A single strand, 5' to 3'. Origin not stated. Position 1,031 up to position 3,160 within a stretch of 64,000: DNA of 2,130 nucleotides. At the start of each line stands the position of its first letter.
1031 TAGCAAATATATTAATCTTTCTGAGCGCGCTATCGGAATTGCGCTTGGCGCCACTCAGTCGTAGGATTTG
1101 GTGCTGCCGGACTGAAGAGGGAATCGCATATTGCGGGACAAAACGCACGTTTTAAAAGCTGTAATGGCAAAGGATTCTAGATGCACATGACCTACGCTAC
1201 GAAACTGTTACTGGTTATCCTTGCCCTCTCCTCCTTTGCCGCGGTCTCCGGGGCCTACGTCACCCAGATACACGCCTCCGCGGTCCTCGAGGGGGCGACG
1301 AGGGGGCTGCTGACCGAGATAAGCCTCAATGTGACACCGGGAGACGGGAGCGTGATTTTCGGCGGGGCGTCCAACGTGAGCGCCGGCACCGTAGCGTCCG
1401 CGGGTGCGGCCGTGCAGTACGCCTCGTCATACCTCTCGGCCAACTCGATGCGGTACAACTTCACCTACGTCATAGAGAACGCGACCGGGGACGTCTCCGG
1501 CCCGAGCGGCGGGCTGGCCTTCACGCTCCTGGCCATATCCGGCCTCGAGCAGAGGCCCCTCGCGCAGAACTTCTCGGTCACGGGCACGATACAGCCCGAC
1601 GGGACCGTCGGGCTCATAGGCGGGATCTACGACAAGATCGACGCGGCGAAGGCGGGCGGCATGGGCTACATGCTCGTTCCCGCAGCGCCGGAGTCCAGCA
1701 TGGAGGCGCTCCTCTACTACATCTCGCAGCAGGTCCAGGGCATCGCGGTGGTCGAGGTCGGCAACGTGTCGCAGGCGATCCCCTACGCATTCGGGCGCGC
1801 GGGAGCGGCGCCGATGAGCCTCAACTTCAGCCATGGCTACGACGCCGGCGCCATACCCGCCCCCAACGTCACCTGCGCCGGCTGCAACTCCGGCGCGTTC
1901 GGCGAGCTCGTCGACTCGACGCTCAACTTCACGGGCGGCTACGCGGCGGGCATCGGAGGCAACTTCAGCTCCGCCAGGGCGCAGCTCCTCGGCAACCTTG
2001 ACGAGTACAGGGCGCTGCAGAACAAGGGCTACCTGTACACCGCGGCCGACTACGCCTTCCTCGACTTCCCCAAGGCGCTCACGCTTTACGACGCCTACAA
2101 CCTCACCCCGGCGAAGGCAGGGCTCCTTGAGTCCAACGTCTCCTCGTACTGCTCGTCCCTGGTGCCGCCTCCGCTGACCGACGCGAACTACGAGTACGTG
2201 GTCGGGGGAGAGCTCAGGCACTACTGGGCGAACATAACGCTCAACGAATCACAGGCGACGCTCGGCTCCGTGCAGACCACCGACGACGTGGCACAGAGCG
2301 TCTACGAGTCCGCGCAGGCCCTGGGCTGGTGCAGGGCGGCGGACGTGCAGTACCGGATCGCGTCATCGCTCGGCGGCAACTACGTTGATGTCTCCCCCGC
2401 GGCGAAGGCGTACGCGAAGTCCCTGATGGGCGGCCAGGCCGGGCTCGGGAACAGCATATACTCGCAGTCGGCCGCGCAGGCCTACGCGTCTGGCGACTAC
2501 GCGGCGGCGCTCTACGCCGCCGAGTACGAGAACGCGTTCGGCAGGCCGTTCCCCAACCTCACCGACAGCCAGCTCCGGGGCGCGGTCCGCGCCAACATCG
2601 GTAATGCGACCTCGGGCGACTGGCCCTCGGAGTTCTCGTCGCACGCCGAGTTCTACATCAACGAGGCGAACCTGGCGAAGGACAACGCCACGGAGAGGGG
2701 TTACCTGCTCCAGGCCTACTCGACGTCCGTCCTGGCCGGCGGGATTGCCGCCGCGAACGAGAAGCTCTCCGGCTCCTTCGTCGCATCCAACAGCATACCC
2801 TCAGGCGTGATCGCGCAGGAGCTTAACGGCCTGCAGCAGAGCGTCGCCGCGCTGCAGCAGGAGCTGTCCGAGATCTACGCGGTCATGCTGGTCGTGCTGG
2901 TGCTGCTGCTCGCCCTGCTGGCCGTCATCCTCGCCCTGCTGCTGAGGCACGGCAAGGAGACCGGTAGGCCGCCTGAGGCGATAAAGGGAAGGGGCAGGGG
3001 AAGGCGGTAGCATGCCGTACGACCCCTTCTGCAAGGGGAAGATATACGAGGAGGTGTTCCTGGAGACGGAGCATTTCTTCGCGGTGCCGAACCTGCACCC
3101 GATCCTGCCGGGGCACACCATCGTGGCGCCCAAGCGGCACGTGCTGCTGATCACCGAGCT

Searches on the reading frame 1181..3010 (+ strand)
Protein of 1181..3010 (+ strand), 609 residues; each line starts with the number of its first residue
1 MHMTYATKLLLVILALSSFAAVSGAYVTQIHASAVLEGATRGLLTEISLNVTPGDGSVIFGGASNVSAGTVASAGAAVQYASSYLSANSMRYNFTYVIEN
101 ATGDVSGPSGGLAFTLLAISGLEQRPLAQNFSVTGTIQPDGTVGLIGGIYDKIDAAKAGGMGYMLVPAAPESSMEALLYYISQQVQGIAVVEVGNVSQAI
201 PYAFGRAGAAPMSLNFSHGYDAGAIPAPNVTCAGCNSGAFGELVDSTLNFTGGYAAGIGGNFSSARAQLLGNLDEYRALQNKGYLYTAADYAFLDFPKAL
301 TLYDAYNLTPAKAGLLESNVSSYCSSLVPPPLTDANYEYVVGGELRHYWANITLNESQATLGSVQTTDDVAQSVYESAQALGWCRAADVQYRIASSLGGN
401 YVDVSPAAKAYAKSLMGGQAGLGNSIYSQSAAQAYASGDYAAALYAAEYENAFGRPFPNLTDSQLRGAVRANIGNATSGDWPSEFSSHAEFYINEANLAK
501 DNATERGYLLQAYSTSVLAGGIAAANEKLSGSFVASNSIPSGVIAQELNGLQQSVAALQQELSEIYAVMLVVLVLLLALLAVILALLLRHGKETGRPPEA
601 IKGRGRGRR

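Call 18: search_protein_families(library=ncbifam, proteins=[window:1181-3010:+], max_evalue=0.00001)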
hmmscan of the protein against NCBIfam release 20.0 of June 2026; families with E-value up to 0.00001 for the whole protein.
window:1181-3010:+ (609 aa): 6 families
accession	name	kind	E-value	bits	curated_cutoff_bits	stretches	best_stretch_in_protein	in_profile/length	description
TIGR02903.1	spore_lon_C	equivalog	2.1e-11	43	678.8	1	101-200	519-611/615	Lon family ATP-dependent protease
TIGR00764.1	lon_rel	equivalog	1.5e-10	40.4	516.6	1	24-204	416-593/608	ATP-dependent protease LonB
TIGR02902.1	spore_lonB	equivalog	5.4e-10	38.5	723.3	1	78-203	413-530/531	ATP-dependent protease LonB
NF041438.1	SepM_fam_S16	equivalog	1.7e-09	37.1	200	1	98-170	219-293/340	SepM family pheromone-processing serine protease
NF008053.0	PRK10787.1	equivalog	1.2e-07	30.2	891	1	42-177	608-747/784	endopeptidase La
TIGR00763.1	lon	equivalog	1.9e-07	29.9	608.05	1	106-198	700-792/795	endopeptidase La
